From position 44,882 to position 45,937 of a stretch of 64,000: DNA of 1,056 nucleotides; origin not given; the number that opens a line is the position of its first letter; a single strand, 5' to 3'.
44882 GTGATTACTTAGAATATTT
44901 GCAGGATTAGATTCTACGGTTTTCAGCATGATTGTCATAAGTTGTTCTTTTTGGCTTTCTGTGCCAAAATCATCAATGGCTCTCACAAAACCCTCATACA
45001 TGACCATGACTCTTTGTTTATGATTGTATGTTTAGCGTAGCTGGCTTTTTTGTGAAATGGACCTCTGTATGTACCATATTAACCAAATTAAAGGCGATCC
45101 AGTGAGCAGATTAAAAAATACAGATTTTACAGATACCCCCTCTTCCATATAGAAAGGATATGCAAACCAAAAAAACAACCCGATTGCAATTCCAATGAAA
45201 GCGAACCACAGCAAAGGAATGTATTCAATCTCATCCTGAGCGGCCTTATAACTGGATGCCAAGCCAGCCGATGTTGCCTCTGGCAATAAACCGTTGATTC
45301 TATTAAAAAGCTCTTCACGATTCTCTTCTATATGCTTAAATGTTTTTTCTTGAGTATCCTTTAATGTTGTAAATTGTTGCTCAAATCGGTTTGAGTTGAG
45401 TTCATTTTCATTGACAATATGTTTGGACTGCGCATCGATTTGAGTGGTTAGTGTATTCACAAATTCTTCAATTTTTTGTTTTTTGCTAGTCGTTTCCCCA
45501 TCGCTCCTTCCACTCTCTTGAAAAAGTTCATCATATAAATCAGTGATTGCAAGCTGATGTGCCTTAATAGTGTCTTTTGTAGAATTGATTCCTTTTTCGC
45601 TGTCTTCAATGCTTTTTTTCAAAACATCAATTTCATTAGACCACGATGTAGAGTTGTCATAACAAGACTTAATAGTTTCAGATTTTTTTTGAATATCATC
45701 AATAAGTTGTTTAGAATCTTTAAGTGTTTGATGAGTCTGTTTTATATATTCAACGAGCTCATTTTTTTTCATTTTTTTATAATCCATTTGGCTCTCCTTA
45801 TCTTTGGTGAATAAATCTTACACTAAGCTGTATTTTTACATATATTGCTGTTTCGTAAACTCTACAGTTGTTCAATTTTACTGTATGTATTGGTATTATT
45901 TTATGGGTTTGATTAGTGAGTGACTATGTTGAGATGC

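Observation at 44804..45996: AT-rich two-gene islet (67-aa ORF plus 251-aa coiled-coil/2-TM protein) with its own upstream region, just beyond the ilvC terminator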

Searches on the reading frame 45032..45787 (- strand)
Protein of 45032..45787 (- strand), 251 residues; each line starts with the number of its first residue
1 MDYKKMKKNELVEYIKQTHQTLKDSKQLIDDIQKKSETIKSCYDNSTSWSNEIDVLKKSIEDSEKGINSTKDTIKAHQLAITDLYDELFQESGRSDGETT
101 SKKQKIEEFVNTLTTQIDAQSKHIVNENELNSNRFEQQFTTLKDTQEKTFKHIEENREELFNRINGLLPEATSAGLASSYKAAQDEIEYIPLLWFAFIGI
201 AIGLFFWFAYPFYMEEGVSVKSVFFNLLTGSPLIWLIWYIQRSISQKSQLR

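Call 4: search_protein_families(library=pfam, proteins=[window:45032-45787:-], max_evalue=1)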
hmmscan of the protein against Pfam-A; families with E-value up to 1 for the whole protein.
window:45032-45787:- (251 aa): 14 families
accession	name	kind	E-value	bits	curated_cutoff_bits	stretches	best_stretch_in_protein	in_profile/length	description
PF06103.16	DUF948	-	0.00096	19.7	37.2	1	9-53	40-84/89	Bacterial protein of unknown function (DUF948)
PF12128.14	DUF3584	-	0.0023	16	31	1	24-169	600-739/1191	Protein of unknown function (DUF3584)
PF14362.11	DUF4407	-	0.0061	16.3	31.3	1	28-167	113-242/297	Domain of unknown function (DUF4407)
PF25051.1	WHD_MCM8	-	0.013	15.9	26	1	93-132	3-43/80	MCM8 winged helix domain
PF03894.20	XFP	-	0.036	14.3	22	1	106-181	3-77/177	D-xylulose 5-phosphate/D-fructose 6-phosphate phosphoketolase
PF06156.18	YabA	-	0.051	14.6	30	1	6-89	1-81/103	Initiation control protein YabA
PF09769.14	ApoO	-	0.07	13.5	31.4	0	105-172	9-71/131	Apolipoprotein O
PF11887.13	Mce4_CUP1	-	0.13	12.3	32.6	0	87-163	50-125/222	Cholesterol uptake porter CUP1 of Mce4, putative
PF09787.14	Golgin_A5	-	0.13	12.2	31.7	1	7-160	5-144/305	Golgin subfamily A member 5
PF23067.1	MG280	-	0.16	11.9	27.4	1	28-155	48-182/259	Uncharacterised protein MG280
PF01008.23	IF-2B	-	0.34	10.5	22.4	1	20-85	23-78/280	Initiation factor 2 subunit family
PF06295.17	ZapG-like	-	0.36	11.3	33.5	1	101-186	24-98/123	Z-ring associated protein G-like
PF02601.20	Exonuc_VII_L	-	0.61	9.9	35.9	1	24-172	141-274/315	Exonuclease VII, large subunit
PF09969.14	DUF2203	-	0.66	11.1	24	0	18-86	8-81/122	Uncharacterized conserved protein (DUF2203)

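Call 5: search_protein_families(library=padloc, proteins=[window:45032-45787:-], max_evalue=1)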
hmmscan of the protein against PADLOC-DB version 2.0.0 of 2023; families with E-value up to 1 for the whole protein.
window:45032-45787:- (251 aa): 19 families
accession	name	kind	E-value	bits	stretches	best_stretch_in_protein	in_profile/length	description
PDLC04897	PDC-S06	-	0.00023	17.9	1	50-160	270-382/727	-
PDLC00648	ZorA3|ZorA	-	0.00026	17.9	1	9-177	351-516/692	MotA/ExbB/TolQ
PDLC02747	PbeC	-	0.00033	17.6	2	12-114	408-512/632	PbeC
PDLC00507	JetC1|JetC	-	0.0021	14.4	1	6-158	718-868/1215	DUF3584 domain; MukB-like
PDLC00550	JetC2|JetC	-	0.0047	12.7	1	5-156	829-975/1355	DUF3584 domain; MukB-like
PDLC03924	MkoC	-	0.0068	12.5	1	8-163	406-557/1136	-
PDLC00006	DruC1|DruC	-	0.0073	12.8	1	7-167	158-319/626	Unknown function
PDLC00650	ZorA3|ZorA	-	0.0078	12.7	1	13-168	615-778/1063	MotA/ExbB/TolQ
PDLC00519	JetC1|JetC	-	0.0079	12.4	1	8-161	286-433/1097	DUF3584 domain; MukB-like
PDLC00601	ZorA1|ZorA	-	0.0082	12.8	1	10-161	344-495/699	MotA/ExbB/TolQ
PDLC03865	LmuB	-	0.013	11.6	1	8-159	536-761/1007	-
PDLC05009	PDC-S37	-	0.017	10.9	1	6-149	639-778/1550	-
PDLC00262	LmuB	-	0.025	11.4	1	9-116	194-297/588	AAA ATPase domain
PDLC00580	JetC3|JetC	-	0.028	10.6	1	5-160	252-412/1068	DUF3584 domain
PDLC00647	ZorA3|ZorA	-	0.048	10.1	1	8-174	429-594/780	MotA/ExbB/TolQ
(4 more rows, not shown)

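Call 6: search_protein_families(library=phrogs, proteins=[window:45032-45787:-], max_evalue=1)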
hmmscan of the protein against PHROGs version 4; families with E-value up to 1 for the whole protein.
window:45032-45787:- (251 aa): 16 families
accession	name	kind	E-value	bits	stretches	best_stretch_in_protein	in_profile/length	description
phrog_3550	-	unknown function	0.0019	19.6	1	27-78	9-59/79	-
phrog_33677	-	head and packaging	0.015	15.3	1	47-158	428-541/564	head maturation protease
phrog_77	-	DNA, RNA and nucleotide metabolism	0.028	13.9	1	6-160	485-667/967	SbcC-like subunit of palindrome specific endonuclease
phrog_10104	-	unknown function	0.085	14.1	1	121-167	12-58/76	-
phrog_2589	-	tail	0.095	10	1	47-147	3379-3475/3686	tail protein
phrog_15469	-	unknown function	0.15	13.4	1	6-55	24-73/78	-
phrog_25931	-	unknown function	0.2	12.8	1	92-170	35-109/126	-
phrog_8125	-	tail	0.21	11.6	1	24-115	411-498/578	tail length tape measure protein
phrog_17920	-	unknown function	0.24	12.7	1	21-40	24-43/61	-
phrog_20262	-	unknown function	0.27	12.4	1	104-164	46-106/146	-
phrog_788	-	tail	0.46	11.2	1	7-146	147-282/297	tail protein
phrog_31855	-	unknown function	0.59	11.6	0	60-112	45-97/103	-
phrog_16490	-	unknown function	0.69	10.5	0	65-187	86-205/286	-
phrog_8905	-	unknown function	0.76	10.4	0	24-155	51-180/215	-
phrog_1638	-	unknown function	0.77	10.8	1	50-71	6-27/64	-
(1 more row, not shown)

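Call 7: search_protein_families(library=ncbifam, proteins=[window:45032-45787:-], max_evalue=1)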
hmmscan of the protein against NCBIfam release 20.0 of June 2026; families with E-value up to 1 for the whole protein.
window:45032-45787:- (251 aa): 14 families
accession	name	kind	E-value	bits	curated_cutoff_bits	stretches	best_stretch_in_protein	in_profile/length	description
NF045487.1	ASRP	equivalog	0.00016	20.5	300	1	9-165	320-481/593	archaea-specific SMC-related protein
TIGR02169.1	SMC_prok_A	equivalog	0.0014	16.3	729.4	1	8-160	709-857/1165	chromosome segregation protein SMC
NF002572.0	PRK02224.1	equivalog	0.0059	14.9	1087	1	5-160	233-379/888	DNA double-strand break repair ATPase Rad50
TIGR02168.1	SMC_prok_B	equivalog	0.0078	14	567.35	1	14-160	677-821/1181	chromosome segregation protein SMC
NF041035.1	Rad50_Halo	equivalog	0.025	12.9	1000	1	16-160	230-365/883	DNA double-strand break repair ATPase Rad50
NF052504.1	sll1863_fam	domain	0.06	13.6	35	0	13-65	4-54/93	sll1863 family stress response protein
NF051880.1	FlagAsmCDGMPTipF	equivalog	0.15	10.8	600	1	56-161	61-165/421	flagella assembly cyclic-di-GMP phosphodiesterase TipF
NF053712.1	repair_DEAH_YoaA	equivalog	0.18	10.4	680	1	6-153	241-384/630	DNA repair helicase YoaA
NF047516.1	LA_3659_fam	equivalog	0.19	11.3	36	1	1-162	56-214/221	LA_3659 family protein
NF047514.1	SpiroCoCo_N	equivalog_domain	0.19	11.3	75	1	1-162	56-214/221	SpiroCoCo family coiled-coil protein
TIGR04527.1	mycoplas_twoTM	subfamily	0.55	9.9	125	1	8-129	70-175/248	MG_279/MG_280 family protein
NF043078.1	MMSYN1_0168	equivalog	0.76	8.3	800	1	4-162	221-372/649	oligopeptide ABC transporter ATP-binding protein OppF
NF045780.1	TrlF_fam_ATP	equivalog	0.91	8.1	350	0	10-163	467-621/944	TrlF family AAA-like ATPase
NF007702.0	PRK10387.1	equivalog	0.98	9.1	133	1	100-193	80-179/215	glutaredoxin 2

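Call 8: find_homologous_proteins(query=window:45032-45787:-)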
Query window:45032-45787:- (251 aa): 24 proteins with E <= 0.001 among 522 candidates.
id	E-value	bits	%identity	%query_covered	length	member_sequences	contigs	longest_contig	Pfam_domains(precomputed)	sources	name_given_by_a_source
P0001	7.8e-160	548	100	100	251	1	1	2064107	-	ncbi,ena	-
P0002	1.8e-35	141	39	99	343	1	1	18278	-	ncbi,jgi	jgi:hypothetical protein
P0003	4.3e-16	77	30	97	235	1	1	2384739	-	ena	-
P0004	6.0e-16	77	31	77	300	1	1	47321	-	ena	-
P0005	7.8e-15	73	28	98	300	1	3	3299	-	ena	-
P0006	1.5e-14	72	32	77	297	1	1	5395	PF20990.3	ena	-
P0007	1.5e-14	72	28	98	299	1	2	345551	PF20990.3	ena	-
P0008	1.5e-14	72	28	98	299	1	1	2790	PF20990.3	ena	-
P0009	2.6e-14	71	28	98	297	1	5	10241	-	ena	-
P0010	2.7e-14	71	28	98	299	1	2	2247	-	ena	-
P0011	3.3e-14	71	28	98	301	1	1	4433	-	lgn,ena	-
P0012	6.5e-14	70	29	98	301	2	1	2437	-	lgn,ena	-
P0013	7.5e-14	70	41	35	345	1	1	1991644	-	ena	-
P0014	9.0e-14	70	28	98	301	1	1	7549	-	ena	-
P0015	1.2e-13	69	27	98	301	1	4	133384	-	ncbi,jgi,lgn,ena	-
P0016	2.2e-13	68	28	98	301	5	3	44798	-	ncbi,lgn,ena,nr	ncbi:MAG: hypothetical protein OXI86_22265 [Candidatus Poribacteria bacterium]|nr:hypothetical prote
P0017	2.5e-13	68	36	47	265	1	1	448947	-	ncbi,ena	-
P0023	5.0e-9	54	32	79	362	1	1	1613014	-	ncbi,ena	-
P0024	1.6e-8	52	29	65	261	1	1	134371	-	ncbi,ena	-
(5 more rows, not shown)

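Call 11: find_encoding_contigs(protein=P0001, flank=10000, max_places=4)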
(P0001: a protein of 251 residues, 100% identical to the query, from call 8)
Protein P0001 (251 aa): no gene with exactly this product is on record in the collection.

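Call 14: search_protein_families(library=pfam, proteins=[P0002, P0006, P0013, P0017, P0023, P0024, P0016], max_evalue=0.1)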
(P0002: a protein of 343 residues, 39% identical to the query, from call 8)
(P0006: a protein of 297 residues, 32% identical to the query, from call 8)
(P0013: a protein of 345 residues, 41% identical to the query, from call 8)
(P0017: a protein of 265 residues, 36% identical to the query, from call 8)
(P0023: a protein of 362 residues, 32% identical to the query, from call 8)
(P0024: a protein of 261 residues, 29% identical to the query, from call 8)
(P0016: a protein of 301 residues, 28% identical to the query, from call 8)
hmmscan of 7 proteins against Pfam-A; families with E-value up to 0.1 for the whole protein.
P0002 (343 aa): 9 families
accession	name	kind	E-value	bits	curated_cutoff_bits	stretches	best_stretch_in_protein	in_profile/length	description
PF13874.11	Nup54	-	0.0017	18.8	30.5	1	107-176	52-120/140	Nucleoporin complex subunit 54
PF12884.12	TORC_N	-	0.0047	18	25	1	127-166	7-46/63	Transducer of regulated CREB activity, N terminus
PF06009.19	Laminin_II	-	0.0084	16.6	33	1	49-124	4-78/138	Laminin Domain II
PF17078.10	SHE3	-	0.0096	16.1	30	1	55-195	76-219/228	SWI5-dependent HO expression protein 3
PF19314.4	DUF5917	-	0.013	16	27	0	123-168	39-84/94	Family of unknown function (DUF5917)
PF01442.23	Apolipoprotein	-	0.024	14.8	90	1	78-168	101-188/190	Apolipoprotein A1/A4/E domain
PF17561.7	TssO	-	0.029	15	29.2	1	34-90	92-146/148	Type VI secretion system, TssO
PF16809.10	NleF_casp_inhib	-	0.036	14.6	24.1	0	56-92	22-58/145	NleF caspase inhibitor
PF25805.1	IQUB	-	0.05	13.5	27.8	0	45-129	30-116/140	IQUB-like domain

P0006 (297 aa): 8 families
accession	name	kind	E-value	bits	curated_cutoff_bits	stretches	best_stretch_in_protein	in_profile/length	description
PF20990.2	DUF2207_C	-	3.2e-06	27.5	33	1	57-231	37-202/247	Predicted membrane protein (DUF2207) C-terminal domain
PF04048.20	Sec8_N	-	0.0058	17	26.8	0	57-104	19-69/142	Exocyst complex component Sec8 N-terminal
PF10498.14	IFT57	-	0.0093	15.4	40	1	16-96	247-328/360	Intra-flagellar transport protein 57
PF09969.14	DUF2203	-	0.02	16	24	1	30-103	24-92/122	Uncharacterized conserved protein (DUF2203)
PF16809.10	NleF_casp_inhib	-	0.027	15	24.1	1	43-109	7-67/145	NleF caspase inhibitor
PF02403.27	Seryl_tRNA_N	-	0.032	14.9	28.2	1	13-94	23-104/108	Seryl-tRNA synthetase N-terminal domain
PF00531.28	Death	-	0.033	14.7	22.6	0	263-290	29-56/86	Death domain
PF01601.21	CoV_S2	-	0.088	11.9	40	0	24-77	222-276/521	Coronavirus spike glycoprotein S2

P0013 (345 aa): 20 families
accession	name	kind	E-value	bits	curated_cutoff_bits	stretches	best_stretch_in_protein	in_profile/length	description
PF20492.3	ERM_helical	-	8.3e-05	23.1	40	2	34-134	14-114/120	Ezrin/radixin/moesin, alpha-helical domain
PF06741.18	LsmAD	-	0.00042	21.2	25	1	57-100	17-60/72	LsmAD domain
PF06103.16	DUF948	-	0.0024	18.4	37.2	0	27-88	27-88/89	Bacterial protein of unknown function (DUF948)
PF04108.17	ATG17_like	-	0.0024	17.8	43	1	114-176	7-69/355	Autophagy protein ATG17-like domain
PF00015.26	MCPsignal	-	0.003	17.9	34.6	1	112-175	77-140/172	Methyl-accepting chemotaxis protein (MCP) signalling domain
PF11932.13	DUF3450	-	0.0031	17.3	32.6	1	105-174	21-90/241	Protein of unknown function (DUF3450)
PF01757.29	Acyl_transf_3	-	0.0051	16.3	31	1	190-256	201-270/326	Acyltransferase domain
PF08647.16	BRE1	-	0.0063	17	27.9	1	28-101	5-78/95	BRE1 E3 ubiquitin ligase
PF24838.2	8xMP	-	0.013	15.8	30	1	196-262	20-83/136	Octameric membrane protein family (8xMP)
PF11229.14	Focadhesin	-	0.035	12.8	23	1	216-308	460-555/589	Focadhesin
PF04632.18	FUSC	-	0.038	13.1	30.9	1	45-160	231-334/660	Fusaric acid resistance protein family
PF05940.17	NnrS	-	0.043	13.6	28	1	187-254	118-184/371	NnrS protein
PF05335.18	DUF745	-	0.048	13.8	33.3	0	61-173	65-170/183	Protein of unknown function (DUF745)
PF14559.12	TPR_19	-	0.05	14.4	25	0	134-152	38-56/68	Tetratricopeptide repeat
PF20072.4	DUF6468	-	0.054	14.1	26.9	0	112-149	33-70/76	Domain of unknown function (DUF6468)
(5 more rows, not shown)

P0017 (265 aa): 4 families
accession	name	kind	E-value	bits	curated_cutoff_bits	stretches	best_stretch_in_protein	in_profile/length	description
PF10473.14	CENP-F_leu_zip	-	0.016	15.7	34.5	1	2-87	23-111/140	Leucine-rich repeats of kinetochore protein Cenp-F/LEK1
PF09769.14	ApoO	-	0.029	14.7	31.4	1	56-102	26-72/131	Apolipoprotein O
PF02025.20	IL5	-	0.046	14.4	24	0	184-245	38-99/112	Interleukin 5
PF24869.1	DUF7734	-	0.087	12.7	27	0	179-225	18-63/89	Domain of unknown function (DUF7734)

P0023 (362 aa): 6 families
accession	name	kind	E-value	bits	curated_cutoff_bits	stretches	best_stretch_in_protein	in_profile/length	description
PF05816.16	TelA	-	0.006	16.1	30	0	78-193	43-161/332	Toxic anion resistance protein (TelA)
PF10241.14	KxDL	-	0.0076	17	27.2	0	18-73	22-77/86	Uncharacterized conserved protein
PF23203.1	KIF21A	-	0.0088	16.2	28.5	1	10-85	42-117/161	KIF21A-like domain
PF02601.20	Exonuc_VII_L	-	0.0098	15.8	35.9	0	68-202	147-273/315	Exonuclease VII, large subunit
PF20667.3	Sec10_N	-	0.063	13.8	27.4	0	22-65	41-84/118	Exocyst complex component Sec10, N-terminal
PF08873.17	Phage_Mu_Gp37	-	0.07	13.7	25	0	228-287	10-69/149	Bacteriophage Mu, Gp37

P0024 (261 aa): 8 families
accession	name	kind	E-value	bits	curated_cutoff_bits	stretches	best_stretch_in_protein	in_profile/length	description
PF00038.26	Filament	-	0.0004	20.6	40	1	3-103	165-267/313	Intermediate filament protein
PF02403.27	Seryl_tRNA_N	-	0.0032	18.1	28.2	2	2-84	20-98/108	Seryl-tRNA synthetase N-terminal domain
PF13851.11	GAS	-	0.0097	15.8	32.3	1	5-101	44-140/200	Growth-arrest specific micro-tubule binding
PF20663.3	COG4_N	-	0.013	16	27.3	0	49-103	5-58/107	Conserved oligomeric Golgi complex subunit 4, N-terminal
PF19220.6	Rod_CreS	-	0.051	13.1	100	1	3-102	22-117/359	Crescentin, rod domain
PF17425.8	Arylsulfotran_N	-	0.054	14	24.2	0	18-64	7-53/88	Arylsulfotransferase Ig-like domain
PF05377.16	FlaC_arch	-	0.059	14.2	27.8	0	62-94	9-41/55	Flagella accessory protein C (FlaC)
PF09850.14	DotU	-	0.08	13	27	0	78-148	136-203/205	Type VI secretion system protein DotU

P0016 (301 aa): 10 families
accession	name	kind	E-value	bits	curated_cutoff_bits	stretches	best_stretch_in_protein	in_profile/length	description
PF20072.4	DUF6468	-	0.00088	19.8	26.9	1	14-81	5-69/76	Domain of unknown function (DUF6468)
PF13851.11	GAS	-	0.0011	18.8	32.3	1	16-96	23-103/200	Growth-arrest specific micro-tubule binding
PF06009.19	Laminin_II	-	0.0033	17.9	33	1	66-137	5-76/138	Laminin Domain II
PF25762.1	HAUS1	-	0.011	16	40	1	24-126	130-232/236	HAUS augmin-like complex subunit 1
PF01601.21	CoV_S2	-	0.014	14.5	40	1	20-81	218-282/521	Coronavirus spike glycoprotein S2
PF01499.21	Herpes_UL25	-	0.026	13.5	25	1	30-130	21-122/555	Herpesvirus UL25 family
PF09850.14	DotU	-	0.04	14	27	0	129-185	137-201/205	Type VI secretion system protein DotU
PF04513.17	Baculo_PEP_C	-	0.046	14.2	38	0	27-101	24-97/140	Baculovirus polyhedron envelope protein, PEP, C terminus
PF03954.19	Lectin_N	-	0.085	13.2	28.3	0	61-102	79-120/140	Hepatic lectin, N-terminal domain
PF05335.18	DUF745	-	0.097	12.8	33.3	0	20-111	77-168/183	Protein of unknown function (DUF745)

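Call 15: find_encoding_contigs(protein=P0002, flank=10000, max_places=3)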
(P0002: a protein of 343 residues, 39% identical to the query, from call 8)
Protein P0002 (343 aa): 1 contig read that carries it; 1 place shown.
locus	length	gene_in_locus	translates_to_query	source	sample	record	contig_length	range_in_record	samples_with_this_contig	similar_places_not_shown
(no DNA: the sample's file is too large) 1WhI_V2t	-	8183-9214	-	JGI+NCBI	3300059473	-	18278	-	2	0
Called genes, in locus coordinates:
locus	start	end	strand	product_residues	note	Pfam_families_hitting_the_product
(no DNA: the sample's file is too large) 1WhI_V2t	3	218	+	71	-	?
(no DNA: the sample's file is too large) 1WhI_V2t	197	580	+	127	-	-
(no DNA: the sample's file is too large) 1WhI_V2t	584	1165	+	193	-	PF02563:Poly_export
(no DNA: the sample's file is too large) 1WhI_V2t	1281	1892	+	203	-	PF01420:Methylase_S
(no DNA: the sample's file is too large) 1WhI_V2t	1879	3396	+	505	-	PF12161:HsdM_N, PF02384:N6_Mtase, PF01170:UPF0020 (weak)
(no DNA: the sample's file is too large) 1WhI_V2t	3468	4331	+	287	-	PF02498:Bro-N (weak)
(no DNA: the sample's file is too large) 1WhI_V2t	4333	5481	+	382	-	PF18145:SAVED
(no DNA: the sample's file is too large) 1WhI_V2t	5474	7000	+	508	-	PF18144:SMODS, PF21654:DncV-like_NTFase, PF18134:AGS_C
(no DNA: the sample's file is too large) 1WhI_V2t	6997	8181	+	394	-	PF01420:Methylase_S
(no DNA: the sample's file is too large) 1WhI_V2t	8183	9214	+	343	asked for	-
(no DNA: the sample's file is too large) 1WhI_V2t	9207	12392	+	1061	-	PF04313:HSDR_N, PF04851:ResIII, PF18766:SWI2_SNF2, PF22679:T1R_D3-like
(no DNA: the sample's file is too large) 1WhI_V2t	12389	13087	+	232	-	PF01863:YgjP-like, PF08325:WLM (faint)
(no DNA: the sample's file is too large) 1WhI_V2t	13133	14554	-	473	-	PF04307:YdjM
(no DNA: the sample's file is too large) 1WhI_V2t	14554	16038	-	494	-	PF00589:Phage_integrase, PF13401:AAA_22 (weak)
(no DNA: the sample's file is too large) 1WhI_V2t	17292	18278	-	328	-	?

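Call 16: find_encoding_contigs(protein=P0013, flank=8000, max_places=2)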
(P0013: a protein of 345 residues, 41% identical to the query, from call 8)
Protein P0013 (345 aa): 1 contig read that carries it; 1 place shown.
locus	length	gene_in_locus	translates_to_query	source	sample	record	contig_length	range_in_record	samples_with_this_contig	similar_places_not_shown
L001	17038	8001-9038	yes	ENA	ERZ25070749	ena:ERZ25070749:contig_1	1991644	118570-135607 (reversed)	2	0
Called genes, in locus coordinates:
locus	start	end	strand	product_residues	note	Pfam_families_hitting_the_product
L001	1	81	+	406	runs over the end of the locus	PF13173:AAA_14, PF13635:DUF4143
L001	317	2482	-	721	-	PF00660:SRP1_TIP1 (faint), PF14882:INT_rpt (faint), PF07707:BACK (faint)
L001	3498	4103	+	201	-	PF01420:Methylase_S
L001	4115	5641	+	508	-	PF12161:HsdM_N, PF02384:N6_Mtase, PF07669:Eco57I (weak)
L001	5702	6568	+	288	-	PF02498:Bro-N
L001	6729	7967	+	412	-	PF01420:Methylase_S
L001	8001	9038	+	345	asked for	-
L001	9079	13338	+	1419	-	PF02661:Fic, PF04313:HSDR_N, PF04851:ResIII, PF18766:SWI2_SNF2, PF22679:T1R_D3-like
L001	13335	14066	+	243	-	PF10263:SprT-like (faint), PF01863:YgjP-like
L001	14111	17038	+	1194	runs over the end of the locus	PF17757:UvrB_inter (weak), PF02559:CarD_TRCF_RID, PF00270:DEAD, PF04851:ResIII, PF00271:Helicase_C, PF03461:TRCF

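Call 17: find_encoding_contigs(protein=P0007, flank=8000, max_places=2)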
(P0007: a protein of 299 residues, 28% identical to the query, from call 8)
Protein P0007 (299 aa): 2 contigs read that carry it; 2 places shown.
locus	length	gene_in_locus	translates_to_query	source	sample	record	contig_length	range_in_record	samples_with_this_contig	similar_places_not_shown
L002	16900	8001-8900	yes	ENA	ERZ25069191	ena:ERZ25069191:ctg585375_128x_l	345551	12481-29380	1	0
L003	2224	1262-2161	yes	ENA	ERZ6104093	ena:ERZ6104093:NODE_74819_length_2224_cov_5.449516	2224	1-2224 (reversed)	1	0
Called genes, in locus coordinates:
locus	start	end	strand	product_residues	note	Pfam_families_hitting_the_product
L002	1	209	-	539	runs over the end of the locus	PF00890:FAD_binding_2, PF01266:DAO (weak), PF02910:Succ_DH_flav_C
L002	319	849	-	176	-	-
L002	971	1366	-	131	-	PF01850:PIN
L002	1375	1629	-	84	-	PF02604:PhdYeFM_antitox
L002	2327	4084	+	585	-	PF00664:ABC_membrane, PF00005:ABC_tran, PF02463:SMC_N (weak)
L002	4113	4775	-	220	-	-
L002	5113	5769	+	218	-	PF01135:PCMT, PF01209:Ubie_methyltran, PF13489:Methyltransf_23, PF07021:MetW (weak), PF13847:Methyltransf_31, PF08241:Methyltransf_11, PF08242:Methyltransf_12, PF13649:Methyltransf_25, +1 more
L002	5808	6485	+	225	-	PF00117:GATase, PF07722:Peptidase_C26 (weak)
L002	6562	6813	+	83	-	-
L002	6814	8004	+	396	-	PF01420:Methylase_S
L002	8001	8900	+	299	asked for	PF20990:DUF2207_C (faint)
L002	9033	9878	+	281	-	PF02498:Bro-N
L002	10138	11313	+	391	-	PF00155:Aminotran_1_2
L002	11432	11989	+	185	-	PF01288:HPPK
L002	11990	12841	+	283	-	PF02569:Pantoate_ligase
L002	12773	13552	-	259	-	PF03781:FGE-sulfatase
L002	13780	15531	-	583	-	PF05787:PhoX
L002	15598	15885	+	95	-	-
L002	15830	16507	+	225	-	PF13487:HD_5, PF01966:HD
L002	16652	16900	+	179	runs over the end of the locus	PF02870:Methyltransf_1N, PF01035:DNA_binding_1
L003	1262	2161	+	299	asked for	PF20990:DUF2207_C (faint)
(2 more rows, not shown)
